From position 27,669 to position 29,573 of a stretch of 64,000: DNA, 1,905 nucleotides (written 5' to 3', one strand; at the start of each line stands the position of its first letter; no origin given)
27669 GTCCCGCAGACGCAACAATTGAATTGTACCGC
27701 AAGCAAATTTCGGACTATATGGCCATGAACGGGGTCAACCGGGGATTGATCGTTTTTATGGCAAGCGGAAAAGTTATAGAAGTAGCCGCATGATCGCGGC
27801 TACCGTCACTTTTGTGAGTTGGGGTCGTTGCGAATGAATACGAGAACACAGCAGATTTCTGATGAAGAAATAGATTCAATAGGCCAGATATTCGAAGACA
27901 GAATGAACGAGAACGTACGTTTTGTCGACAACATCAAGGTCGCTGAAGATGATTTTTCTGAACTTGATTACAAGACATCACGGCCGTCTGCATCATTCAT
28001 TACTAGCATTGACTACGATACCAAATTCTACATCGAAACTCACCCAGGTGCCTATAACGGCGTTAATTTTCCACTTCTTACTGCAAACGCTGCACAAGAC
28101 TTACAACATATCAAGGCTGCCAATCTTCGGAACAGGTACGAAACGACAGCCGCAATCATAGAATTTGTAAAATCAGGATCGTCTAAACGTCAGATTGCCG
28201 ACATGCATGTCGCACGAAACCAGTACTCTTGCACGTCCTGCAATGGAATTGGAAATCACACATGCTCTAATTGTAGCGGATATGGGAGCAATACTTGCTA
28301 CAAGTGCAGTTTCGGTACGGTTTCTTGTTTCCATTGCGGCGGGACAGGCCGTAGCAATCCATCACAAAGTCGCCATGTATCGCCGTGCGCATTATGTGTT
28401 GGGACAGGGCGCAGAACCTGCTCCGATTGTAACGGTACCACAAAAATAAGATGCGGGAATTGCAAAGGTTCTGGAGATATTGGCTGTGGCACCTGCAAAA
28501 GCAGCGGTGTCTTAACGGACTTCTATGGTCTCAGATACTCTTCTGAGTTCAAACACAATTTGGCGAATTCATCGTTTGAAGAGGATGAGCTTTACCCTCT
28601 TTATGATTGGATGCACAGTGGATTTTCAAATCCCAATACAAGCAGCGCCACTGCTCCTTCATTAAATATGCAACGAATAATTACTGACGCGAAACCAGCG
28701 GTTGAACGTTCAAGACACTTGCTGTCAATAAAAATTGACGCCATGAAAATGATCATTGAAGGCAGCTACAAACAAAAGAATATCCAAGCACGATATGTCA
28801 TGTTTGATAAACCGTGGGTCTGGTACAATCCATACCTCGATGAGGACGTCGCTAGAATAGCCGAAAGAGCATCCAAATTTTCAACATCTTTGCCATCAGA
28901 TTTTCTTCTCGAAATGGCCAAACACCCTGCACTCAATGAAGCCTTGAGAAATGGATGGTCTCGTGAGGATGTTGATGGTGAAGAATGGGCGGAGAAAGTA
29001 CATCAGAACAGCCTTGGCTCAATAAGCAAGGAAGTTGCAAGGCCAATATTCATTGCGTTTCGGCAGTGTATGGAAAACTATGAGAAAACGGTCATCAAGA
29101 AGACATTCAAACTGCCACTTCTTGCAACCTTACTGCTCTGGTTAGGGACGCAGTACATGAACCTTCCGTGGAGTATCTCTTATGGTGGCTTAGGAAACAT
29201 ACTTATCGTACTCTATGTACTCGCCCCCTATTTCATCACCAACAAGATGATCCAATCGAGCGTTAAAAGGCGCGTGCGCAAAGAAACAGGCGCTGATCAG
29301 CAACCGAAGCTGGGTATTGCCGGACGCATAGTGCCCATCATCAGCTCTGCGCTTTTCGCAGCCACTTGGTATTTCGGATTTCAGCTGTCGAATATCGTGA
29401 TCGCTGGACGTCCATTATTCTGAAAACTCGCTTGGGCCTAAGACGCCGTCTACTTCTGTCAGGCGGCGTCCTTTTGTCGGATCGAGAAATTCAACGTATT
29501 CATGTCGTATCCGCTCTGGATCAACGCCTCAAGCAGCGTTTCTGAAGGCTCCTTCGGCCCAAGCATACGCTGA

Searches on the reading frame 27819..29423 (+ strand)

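Call 13: search_protein_families(library=pfam, proteins=[window:27819-29423:+], max_evalue=0.001)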
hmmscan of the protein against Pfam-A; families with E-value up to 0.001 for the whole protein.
window:27819-29423:+ (534 aa): 0 families

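Call 110: search_protein_families(library=pfam, proteins=[window:27819-29423:+], max_evalue=1)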
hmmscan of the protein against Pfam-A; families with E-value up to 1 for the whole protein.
window:27819-29423:+ (534 aa): 3 families
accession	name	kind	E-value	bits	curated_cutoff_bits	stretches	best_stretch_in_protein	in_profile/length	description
PF07880.17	T4_gp9_10_N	-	0.15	12.6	25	1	16-144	27-153/175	Bacteriophage T4 gp9/10-like protein, N-terminal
PF18664.7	CdiA_C_tRNase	-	0.24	12.1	26.5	0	9-53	46-89/116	CdiA C-terminal tRNase domain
PF25436.1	BSD2_CRD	-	0.25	12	27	1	210-240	3-34/69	BSD2 cysteine rich domain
